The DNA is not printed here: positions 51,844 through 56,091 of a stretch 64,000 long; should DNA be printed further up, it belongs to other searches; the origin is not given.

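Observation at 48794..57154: Tight four-gene operon: Septu-like ATPase + HNH nuclease joined to a NACHT-like NTPase + separate TIR protein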

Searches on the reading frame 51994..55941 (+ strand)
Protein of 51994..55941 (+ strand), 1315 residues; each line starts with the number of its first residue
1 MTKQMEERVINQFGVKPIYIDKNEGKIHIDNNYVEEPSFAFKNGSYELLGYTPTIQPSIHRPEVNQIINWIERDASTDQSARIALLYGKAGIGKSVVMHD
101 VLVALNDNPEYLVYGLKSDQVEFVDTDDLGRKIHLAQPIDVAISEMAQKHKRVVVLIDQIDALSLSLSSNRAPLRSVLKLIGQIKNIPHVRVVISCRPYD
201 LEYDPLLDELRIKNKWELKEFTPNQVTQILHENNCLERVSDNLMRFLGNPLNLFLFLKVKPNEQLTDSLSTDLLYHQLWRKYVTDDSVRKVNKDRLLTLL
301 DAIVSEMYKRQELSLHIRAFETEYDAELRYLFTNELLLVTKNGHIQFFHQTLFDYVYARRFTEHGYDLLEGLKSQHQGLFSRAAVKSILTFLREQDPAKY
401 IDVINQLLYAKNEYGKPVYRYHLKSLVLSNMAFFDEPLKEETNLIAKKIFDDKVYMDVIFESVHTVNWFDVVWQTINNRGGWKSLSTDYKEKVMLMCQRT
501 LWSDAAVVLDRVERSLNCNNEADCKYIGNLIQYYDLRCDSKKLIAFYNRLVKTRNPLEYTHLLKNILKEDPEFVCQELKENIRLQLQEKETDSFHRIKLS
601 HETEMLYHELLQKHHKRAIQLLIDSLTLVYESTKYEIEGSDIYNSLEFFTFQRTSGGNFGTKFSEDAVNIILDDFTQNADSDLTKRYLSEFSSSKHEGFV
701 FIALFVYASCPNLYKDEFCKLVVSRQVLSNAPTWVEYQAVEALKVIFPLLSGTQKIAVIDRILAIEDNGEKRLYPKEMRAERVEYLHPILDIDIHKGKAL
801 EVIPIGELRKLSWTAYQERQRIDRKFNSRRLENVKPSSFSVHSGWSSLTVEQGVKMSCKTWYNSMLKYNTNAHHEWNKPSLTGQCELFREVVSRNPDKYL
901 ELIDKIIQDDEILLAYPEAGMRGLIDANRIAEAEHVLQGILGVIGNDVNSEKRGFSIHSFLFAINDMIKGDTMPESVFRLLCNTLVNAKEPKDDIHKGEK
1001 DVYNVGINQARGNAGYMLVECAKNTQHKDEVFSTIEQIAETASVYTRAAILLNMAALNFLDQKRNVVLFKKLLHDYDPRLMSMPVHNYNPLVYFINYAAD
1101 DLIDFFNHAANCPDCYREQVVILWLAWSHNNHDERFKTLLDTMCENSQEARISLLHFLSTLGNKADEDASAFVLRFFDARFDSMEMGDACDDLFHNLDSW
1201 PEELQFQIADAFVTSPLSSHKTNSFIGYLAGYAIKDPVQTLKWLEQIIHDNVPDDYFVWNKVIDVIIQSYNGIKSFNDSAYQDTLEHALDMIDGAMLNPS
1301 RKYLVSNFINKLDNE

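Call 3: search_protein_families(library=padloc, proteins=[window:51994-55941:+], max_evalue=0.01)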
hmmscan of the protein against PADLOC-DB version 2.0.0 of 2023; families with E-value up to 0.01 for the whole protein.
window:51994-55941:+ (1315 aa): 1 family
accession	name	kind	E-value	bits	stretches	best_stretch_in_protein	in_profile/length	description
PDLC04702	PDC-M54A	-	3.5e-05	19.4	1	231-364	480-612/1621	-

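Call 4: search_protein_families(library=pfam, proteins=[window:51994-55941:+], max_evalue=0.1)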
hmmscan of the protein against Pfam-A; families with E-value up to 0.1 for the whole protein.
window:51994-55941:+ (1315 aa): 12 families
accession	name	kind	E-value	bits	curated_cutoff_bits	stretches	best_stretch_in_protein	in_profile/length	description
PF05729.18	NACHT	-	1.4e-08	35.2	26.7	1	83-232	2-162/167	NACHT domain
PF25199.1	nSTAND_NTPase5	-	5.8e-05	23.4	34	1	60-164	21-109/145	Novel STAND NTPase 5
PF13191.12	AAA_16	-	0.00036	21.5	32.6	1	63-108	8-51/167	AAA ATPase domain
PF01637.24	ATPase_2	-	0.00041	20.7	33.2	1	68-153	8-112/225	ATPase domain predominantly from Archaea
PF00004.35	AAA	-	0.00082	20.3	21.2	1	85-207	2-119/131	ATPase family associated with various cellular activities (AAA)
PF13401.12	AAA_22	-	0.0088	16.8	27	1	79-164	3-97/130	AAA domain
PF20720.3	nSTAND3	-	0.028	14.6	27.2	0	81-202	17-116/155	Novel STAND NTPase 3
PF24883.2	NPHP3_N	-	0.034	14.8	24.8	0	77-113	18-54/164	Nephrocystin 3, N-terminal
PF20703.3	nSTAND1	-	0.043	13.9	27.1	0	82-230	34-196/379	Novel STAND NTPase 1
PF00931.28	NB-ARC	-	0.069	12.8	23.5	0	64-102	5-39/248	NB-ARC domain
PF12775.13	AAA_7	-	0.086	12.8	25.8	0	82-107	34-59/181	P-loop containing dynein motor region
PF00910.28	RNA_helicase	-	0.097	13.6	21.5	0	85-123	2-43/105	RNA helicase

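Call 6: find_homologous_proteins(query=window:51994-55941:+)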
Query window:51994-55941:+ (1315 aa): 589 proteins with E <= 0.001 among 8000 candidates; the best 120 are listed.
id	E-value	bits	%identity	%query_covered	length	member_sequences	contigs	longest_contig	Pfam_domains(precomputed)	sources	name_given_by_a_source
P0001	0.0e+0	3015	100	100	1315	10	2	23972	PF05729.19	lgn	-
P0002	0.0e+0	2685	89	100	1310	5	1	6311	PF05729.19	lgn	-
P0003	0.0e+0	2684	88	100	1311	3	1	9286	PF05729.19,PF13191.13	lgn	-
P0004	0.0e+0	2539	84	100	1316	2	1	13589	PF05729.19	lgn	-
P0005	0.0e+0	2520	83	100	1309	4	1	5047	PF05729.19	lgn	-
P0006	0.0e+0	2398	79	100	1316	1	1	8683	PF05729.19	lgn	-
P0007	0.0e+0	2095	68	100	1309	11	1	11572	PF05729.19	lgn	-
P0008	0.0e+0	2090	68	100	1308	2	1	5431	PF05729.19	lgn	-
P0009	0.0e+0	2089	68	100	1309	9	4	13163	PF24883.3,PF05729.19,PF00004.36,PF13401.13,PF01637.25,PF25199.2,PF13191.13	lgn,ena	-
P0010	0.0e+0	2076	68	100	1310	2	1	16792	PF05729.19,PF00004.36,PF13191.13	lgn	-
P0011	0.0e+0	2063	68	100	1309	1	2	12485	PF05729.19,PF25199.2,PF13191.13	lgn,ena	-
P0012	0.0e+0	2060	68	100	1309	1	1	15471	PF05729.19,PF25199.2,PF13191.13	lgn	-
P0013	0.0e+0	2059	68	100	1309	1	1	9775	PF05729.19,PF25199.2,PF13191.13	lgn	-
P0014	0.0e+0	2044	66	100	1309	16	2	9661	PF05729.19,PF00004.36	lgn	-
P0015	0.0e+0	2036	67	100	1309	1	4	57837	PF05729.19,PF13191.13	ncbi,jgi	jgi:hypothetical protein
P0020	0.0e+0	2016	66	100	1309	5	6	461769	PF05729.19,PF00004.36,PF01637.25,PF13191.13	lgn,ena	-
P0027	0.0e+0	2007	66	100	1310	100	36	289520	PF05729.19,PF00004.36,PF01637.25,PF25199.2,PF13191.13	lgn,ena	-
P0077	0.0e+0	1967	65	99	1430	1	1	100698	PF05729.19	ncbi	-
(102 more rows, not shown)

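Call 7: find_encoding_contigs(protein=P0020, flank=10000, max_places=4)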
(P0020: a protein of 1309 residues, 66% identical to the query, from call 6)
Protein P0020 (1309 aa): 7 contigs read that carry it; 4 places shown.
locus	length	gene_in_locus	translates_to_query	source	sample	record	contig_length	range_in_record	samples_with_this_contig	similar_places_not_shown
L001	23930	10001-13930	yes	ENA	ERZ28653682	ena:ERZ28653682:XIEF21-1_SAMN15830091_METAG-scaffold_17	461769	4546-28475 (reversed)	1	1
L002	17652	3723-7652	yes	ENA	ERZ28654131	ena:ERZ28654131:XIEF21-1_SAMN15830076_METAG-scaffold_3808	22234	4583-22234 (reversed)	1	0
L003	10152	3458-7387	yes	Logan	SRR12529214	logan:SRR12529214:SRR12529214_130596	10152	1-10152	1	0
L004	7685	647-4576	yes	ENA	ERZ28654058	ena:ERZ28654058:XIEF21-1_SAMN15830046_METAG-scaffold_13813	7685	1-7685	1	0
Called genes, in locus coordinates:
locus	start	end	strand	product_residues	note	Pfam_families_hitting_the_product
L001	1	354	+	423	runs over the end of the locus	-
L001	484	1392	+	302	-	-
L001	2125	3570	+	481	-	PF00589:Phage_integrase (weak)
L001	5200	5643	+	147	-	-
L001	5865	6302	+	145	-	-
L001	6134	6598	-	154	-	-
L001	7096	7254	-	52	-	-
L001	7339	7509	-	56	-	-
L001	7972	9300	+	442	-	PF13304:AAA_21, PF13175:AAA_15 (weak)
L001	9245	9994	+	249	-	PF13707:RloB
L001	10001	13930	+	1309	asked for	PF00004:AAA (faint), PF01637:ATPase_2 (faint), PF05729:NACHT, PF13191:AAA_16 (faint)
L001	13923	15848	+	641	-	PF13676:TIR_2, PF13091:PLDc_2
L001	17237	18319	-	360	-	-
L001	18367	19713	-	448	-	PF13191:AAA_16 (faint), PF13401:AAA_22 (weak)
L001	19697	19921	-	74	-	-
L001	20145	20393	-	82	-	-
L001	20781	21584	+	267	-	PF09407:AbiEi_1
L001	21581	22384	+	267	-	PF08843:AbiEii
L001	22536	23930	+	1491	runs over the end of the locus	-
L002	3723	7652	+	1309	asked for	PF00004:AAA (faint), PF01637:ATPase_2 (faint), PF05729:NACHT, PF13191:AAA_16 (faint)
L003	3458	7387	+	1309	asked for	PF00004:AAA (faint), PF01637:ATPase_2 (faint), PF05729:NACHT, PF13191:AAA_16 (faint)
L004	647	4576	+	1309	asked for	PF00004:AAA (faint), PF01637:ATPase_2 (faint), PF05729:NACHT, PF13191:AAA_16 (faint)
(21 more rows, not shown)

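Call 8: find_encoding_contigs(protein=P0027, flank=10000, max_places=6)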
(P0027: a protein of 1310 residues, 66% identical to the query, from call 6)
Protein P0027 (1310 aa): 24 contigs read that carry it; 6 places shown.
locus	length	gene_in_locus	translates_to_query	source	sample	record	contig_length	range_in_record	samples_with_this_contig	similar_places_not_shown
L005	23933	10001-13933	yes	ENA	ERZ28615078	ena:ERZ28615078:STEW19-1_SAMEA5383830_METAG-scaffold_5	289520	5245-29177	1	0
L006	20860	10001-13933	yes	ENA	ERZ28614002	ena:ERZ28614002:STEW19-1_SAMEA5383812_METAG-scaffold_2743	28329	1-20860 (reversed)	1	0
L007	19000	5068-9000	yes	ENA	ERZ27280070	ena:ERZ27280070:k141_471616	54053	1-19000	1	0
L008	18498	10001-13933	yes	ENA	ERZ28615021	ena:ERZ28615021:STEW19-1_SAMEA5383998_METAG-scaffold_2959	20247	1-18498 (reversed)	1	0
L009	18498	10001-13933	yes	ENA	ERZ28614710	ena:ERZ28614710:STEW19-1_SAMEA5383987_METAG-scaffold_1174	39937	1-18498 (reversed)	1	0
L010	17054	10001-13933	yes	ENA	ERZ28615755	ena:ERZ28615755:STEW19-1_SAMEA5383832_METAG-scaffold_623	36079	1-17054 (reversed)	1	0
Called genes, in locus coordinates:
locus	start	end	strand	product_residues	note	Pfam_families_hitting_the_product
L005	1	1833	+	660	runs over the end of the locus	PF00580:UvrD-helicase, PF13245:AAA_19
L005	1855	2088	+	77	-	-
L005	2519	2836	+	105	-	-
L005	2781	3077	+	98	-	-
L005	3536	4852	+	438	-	PF04326:SLFN_AlbA_2, PF13749:HATPase_c_4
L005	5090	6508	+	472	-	PF01041:DegT_DnrJ_EryC1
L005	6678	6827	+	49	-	-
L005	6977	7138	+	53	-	-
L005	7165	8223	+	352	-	PF17761:DUF1016_N, PF06250:YhcG_C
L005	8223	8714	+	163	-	-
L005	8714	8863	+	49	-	-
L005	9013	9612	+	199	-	PF02357:NusG (weak)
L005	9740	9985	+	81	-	-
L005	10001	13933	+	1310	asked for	PF00004:AAA (weak), PF01637:ATPase_2 (faint), PF05729:NACHT, PF13191:AAA_16 (faint), PF25199:nSTAND_NTPase5 (faint)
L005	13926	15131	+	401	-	PF13676:TIR_2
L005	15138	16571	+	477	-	PF13091:PLDc_2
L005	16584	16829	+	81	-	-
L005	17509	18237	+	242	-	-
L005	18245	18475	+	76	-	PF03457:HA (weak)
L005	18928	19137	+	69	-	PF05635:23S_rRNA_IVP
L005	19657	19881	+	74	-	-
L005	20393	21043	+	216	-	-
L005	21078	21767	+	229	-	PF11750:DUF3307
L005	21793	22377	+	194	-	PF00081:Sod_Fe_N, PF02777:Sod_Fe_C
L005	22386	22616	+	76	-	PF03457:HA (weak)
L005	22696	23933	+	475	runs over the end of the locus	-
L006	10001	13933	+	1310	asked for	PF00004:AAA (weak), PF01637:ATPase_2 (faint), PF05729:NACHT, PF13191:AAA_16 (faint), PF25199:nSTAND_NTPase5 (faint)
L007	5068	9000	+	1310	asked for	PF00004:AAA (weak), PF01637:ATPase_2 (faint), PF05729:NACHT, PF13191:AAA_16 (faint), PF25199:nSTAND_NTPase5 (faint)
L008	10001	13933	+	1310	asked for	PF00004:AAA (weak), PF01637:ATPase_2 (faint), PF05729:NACHT, PF13191:AAA_16 (faint), PF25199:nSTAND_NTPase5 (faint)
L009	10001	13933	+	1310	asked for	PF00004:AAA (weak), PF01637:ATPase_2 (faint), PF05729:NACHT, PF13191:AAA_16 (faint), PF25199:nSTAND_NTPase5 (faint)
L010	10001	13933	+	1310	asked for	PF00004:AAA (weak), PF01637:ATPase_2 (faint), PF05729:NACHT, PF13191:AAA_16 (faint), PF25199:nSTAND_NTPase5 (faint)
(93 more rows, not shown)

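Call 9: find_encoding_contigs(protein=P0077, flank=10000, max_places=3)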
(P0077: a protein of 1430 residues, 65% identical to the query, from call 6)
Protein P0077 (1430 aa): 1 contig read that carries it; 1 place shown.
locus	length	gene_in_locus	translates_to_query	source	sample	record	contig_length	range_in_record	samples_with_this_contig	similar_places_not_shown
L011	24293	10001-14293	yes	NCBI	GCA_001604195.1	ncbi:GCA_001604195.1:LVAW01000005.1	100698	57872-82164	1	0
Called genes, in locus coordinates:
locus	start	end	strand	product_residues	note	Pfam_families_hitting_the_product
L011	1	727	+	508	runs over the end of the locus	-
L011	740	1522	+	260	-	PF00535:Glycos_transf_2, PF10111:Glyco_tranf_2_2, PF13641:Glyco_tranf_2_3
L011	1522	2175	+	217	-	PF02397:Bac_transf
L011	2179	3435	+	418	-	PF01041:DegT_DnrJ_EryC1, PF00155:Aminotran_1_2 (weak), PF01041:DegT_DnrJ_EryC1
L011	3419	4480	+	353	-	PF14907:NTP_transf_5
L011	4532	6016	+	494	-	-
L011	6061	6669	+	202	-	PF23023:Anti-Pycsar_Apyc1, PF00753:Lactamase_B, PF12706:Lactamase_B_2 (weak)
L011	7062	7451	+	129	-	PF19480:DUF6016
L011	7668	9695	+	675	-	-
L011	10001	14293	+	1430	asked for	PF05729:NACHT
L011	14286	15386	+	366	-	PF13091:PLDc_2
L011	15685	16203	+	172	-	-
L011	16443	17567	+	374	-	-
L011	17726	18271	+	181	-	-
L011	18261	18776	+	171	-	-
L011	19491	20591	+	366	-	PF02463:SMC_N, PF13175:AAA_15 (weak), PF13304:AAA_21 (weak)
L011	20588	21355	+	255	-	-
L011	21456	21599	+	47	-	-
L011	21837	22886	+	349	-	PF13173:AAA_14, PF13635:DUF4143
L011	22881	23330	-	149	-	PF00578:AhpC-TSA, PF08534:Redoxin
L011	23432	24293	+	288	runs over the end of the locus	PF01842:ACT (weak), PF00551:Formyl_trans_N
